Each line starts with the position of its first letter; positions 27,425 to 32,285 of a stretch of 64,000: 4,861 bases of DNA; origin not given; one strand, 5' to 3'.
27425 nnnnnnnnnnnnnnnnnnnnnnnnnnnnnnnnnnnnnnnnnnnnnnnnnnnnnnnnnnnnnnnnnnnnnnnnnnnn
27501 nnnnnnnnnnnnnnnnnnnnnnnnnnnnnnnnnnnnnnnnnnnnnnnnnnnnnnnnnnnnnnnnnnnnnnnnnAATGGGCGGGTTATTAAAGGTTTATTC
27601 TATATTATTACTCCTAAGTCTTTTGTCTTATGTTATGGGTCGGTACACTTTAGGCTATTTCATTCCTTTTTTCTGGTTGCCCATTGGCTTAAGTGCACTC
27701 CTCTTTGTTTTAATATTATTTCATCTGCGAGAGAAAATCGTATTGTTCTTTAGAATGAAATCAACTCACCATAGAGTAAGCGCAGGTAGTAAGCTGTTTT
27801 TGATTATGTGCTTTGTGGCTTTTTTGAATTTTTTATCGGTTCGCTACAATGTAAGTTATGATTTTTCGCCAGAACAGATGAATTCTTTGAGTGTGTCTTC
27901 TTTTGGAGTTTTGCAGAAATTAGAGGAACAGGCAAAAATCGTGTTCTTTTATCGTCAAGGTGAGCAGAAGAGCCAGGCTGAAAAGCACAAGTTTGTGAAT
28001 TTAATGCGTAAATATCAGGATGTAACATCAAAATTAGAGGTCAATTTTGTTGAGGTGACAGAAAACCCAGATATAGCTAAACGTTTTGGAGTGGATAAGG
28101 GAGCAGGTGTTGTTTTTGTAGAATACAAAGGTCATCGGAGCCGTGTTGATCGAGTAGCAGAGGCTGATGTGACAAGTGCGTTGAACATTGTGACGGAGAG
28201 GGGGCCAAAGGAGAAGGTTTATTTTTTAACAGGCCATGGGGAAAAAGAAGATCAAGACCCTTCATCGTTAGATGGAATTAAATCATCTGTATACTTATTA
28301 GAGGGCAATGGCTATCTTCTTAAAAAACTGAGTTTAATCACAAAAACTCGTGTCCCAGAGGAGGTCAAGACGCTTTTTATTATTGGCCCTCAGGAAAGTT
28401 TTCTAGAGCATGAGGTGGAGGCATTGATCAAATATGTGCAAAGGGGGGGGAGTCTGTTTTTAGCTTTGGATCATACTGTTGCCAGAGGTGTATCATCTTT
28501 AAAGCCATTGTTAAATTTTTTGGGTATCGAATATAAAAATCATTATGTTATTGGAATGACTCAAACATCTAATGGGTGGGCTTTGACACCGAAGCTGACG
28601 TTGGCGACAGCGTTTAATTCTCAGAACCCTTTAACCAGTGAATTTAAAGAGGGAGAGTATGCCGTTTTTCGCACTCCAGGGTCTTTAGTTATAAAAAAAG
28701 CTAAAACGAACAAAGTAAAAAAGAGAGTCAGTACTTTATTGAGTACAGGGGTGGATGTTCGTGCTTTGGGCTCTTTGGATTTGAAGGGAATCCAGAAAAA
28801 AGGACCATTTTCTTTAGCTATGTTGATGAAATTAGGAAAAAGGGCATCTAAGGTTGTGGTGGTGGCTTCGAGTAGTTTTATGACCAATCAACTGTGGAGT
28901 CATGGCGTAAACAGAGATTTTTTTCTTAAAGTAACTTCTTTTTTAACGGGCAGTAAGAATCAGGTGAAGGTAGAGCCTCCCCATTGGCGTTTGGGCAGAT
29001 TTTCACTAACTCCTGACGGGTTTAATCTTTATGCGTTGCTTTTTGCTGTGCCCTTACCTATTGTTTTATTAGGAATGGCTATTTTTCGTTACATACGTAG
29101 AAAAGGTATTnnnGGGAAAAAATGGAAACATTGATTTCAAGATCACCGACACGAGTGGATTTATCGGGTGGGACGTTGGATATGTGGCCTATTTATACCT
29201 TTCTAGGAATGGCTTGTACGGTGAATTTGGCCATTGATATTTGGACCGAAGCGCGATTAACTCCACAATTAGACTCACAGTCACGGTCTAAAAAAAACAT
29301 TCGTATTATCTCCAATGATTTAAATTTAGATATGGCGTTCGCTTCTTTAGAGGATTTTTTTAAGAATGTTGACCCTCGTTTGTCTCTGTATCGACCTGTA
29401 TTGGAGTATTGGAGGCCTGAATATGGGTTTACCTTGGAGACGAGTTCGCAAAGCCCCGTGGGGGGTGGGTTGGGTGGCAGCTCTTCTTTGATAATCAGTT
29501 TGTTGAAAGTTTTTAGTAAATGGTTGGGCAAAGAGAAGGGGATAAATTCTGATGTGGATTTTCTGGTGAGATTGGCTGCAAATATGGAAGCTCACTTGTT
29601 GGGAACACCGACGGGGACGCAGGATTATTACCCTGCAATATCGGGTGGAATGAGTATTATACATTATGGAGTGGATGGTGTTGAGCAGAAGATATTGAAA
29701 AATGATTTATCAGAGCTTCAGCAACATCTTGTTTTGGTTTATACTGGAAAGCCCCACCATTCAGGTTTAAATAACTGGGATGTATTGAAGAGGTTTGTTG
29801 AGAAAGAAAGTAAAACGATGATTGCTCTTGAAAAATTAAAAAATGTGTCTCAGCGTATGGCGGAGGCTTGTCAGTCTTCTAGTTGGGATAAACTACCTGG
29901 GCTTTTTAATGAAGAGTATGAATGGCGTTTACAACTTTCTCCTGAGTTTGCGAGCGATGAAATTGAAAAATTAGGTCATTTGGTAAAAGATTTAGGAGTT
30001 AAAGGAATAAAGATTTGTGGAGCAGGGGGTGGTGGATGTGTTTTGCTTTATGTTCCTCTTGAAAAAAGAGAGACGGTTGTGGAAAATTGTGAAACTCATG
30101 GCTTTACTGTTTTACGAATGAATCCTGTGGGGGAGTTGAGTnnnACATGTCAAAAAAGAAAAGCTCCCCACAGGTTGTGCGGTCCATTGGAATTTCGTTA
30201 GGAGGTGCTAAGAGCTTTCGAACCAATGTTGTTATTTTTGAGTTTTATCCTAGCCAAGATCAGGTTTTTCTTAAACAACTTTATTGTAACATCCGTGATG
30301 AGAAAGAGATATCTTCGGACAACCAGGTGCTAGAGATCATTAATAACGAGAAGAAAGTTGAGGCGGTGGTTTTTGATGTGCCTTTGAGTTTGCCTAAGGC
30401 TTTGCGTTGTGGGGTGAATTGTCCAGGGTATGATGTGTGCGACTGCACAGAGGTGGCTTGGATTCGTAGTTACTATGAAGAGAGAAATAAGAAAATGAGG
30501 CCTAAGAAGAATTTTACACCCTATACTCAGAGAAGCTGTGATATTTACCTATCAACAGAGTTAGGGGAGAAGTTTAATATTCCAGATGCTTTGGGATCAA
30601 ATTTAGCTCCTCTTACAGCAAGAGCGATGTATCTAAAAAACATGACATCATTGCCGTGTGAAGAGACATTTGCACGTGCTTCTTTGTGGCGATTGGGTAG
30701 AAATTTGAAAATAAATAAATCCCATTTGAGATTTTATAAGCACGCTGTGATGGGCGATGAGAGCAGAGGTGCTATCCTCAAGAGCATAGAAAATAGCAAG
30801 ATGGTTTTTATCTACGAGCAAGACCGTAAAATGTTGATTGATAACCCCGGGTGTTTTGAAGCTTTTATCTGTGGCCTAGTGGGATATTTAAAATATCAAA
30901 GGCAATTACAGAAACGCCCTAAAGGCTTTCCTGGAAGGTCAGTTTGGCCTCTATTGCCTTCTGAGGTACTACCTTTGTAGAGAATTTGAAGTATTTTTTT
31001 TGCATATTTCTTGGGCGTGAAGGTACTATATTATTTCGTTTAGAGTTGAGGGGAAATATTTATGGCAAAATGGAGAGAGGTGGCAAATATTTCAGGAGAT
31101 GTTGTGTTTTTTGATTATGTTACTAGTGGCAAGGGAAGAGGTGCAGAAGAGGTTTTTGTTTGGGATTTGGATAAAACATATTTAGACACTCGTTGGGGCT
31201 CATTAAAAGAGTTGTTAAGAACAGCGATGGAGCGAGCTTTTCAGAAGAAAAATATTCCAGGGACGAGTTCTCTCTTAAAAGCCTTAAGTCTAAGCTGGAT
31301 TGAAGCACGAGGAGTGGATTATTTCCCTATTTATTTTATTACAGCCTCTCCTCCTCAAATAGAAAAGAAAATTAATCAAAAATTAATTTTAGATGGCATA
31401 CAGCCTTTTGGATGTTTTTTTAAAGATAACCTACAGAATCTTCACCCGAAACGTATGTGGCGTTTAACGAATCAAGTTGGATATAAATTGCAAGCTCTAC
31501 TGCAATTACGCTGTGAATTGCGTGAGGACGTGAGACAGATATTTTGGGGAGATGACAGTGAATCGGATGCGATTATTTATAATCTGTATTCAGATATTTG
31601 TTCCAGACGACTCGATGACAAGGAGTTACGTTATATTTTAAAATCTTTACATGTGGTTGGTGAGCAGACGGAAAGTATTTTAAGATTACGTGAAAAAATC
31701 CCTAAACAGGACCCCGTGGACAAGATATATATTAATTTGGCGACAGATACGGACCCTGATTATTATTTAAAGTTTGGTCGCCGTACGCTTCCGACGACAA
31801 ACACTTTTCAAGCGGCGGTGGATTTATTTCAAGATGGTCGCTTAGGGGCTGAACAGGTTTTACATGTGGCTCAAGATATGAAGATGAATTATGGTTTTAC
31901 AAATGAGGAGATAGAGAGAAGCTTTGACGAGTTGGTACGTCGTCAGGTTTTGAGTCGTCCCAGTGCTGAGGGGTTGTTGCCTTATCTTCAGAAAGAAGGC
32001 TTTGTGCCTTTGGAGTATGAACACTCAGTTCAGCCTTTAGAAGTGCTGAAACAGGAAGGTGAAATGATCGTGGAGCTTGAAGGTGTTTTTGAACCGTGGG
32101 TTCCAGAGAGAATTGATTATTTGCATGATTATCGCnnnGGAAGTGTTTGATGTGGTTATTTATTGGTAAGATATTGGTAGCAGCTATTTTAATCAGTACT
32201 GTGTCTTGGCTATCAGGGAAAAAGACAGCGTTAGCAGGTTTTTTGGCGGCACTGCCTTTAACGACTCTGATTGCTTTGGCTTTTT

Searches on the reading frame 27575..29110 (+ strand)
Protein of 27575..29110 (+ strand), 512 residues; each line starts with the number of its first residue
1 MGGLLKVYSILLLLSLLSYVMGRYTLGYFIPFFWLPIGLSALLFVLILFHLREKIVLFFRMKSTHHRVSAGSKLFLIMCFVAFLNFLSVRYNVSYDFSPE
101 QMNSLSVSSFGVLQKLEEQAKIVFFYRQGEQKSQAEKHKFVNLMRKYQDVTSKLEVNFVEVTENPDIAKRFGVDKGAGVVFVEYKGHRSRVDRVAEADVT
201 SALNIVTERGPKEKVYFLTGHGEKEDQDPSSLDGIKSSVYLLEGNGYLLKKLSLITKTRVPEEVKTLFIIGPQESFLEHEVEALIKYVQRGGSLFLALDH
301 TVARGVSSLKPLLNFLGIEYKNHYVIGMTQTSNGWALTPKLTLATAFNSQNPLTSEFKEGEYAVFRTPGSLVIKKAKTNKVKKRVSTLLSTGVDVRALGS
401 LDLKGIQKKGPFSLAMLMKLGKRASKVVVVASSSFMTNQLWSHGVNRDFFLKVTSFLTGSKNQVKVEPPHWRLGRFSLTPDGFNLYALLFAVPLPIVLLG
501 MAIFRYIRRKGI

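Call 29: search_protein_families(library=pfam, proteins=[window:27575-29110:+], max_evalue=0.00001)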
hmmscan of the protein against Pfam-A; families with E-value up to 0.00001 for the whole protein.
window:27575-29110:+ (512 aa): 1 family
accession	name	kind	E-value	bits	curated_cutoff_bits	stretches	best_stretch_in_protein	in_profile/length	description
PF09822.16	ABC_transp_aux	-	2.4e-20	73.4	34.7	1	212-442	1-265/288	ABC-type uncharacterized transport system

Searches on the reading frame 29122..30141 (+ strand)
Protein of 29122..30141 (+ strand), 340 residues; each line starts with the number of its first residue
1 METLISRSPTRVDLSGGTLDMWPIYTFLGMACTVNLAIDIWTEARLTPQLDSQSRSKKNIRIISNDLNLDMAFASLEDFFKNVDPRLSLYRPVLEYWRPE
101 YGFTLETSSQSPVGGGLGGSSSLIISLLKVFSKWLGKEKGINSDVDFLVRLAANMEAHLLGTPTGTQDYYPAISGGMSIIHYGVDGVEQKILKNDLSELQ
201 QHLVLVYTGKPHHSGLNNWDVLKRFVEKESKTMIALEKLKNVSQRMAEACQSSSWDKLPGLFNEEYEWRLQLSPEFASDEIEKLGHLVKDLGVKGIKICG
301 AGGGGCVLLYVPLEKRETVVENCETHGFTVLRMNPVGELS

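Call 29: search_protein_families(library=pfam, proteins=[window:29122-30141:+], max_evalue=0.00001)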
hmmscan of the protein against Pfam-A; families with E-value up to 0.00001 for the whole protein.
window:29122-30141:+ (340 aa): 1 family
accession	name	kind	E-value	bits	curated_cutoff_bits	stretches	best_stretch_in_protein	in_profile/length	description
PF00288.32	GHMP_kinases_N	-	4.2e-12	46.6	22.3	1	96-176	13-87/87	GHMP kinases N terminal domain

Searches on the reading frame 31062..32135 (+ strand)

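Call 29: search_protein_families(library=pfam, proteins=[window:31062-32135:+], max_evalue=0.00001)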
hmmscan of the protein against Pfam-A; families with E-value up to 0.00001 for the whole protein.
window:31062-32135:+ (358 aa): 1 family
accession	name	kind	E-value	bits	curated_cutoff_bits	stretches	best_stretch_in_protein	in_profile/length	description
PF09949.15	APP1_cat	-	6.6e-06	26.6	27.1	0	33-174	4-137/154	Phosphatidate phosphatase APP1, catalytic domain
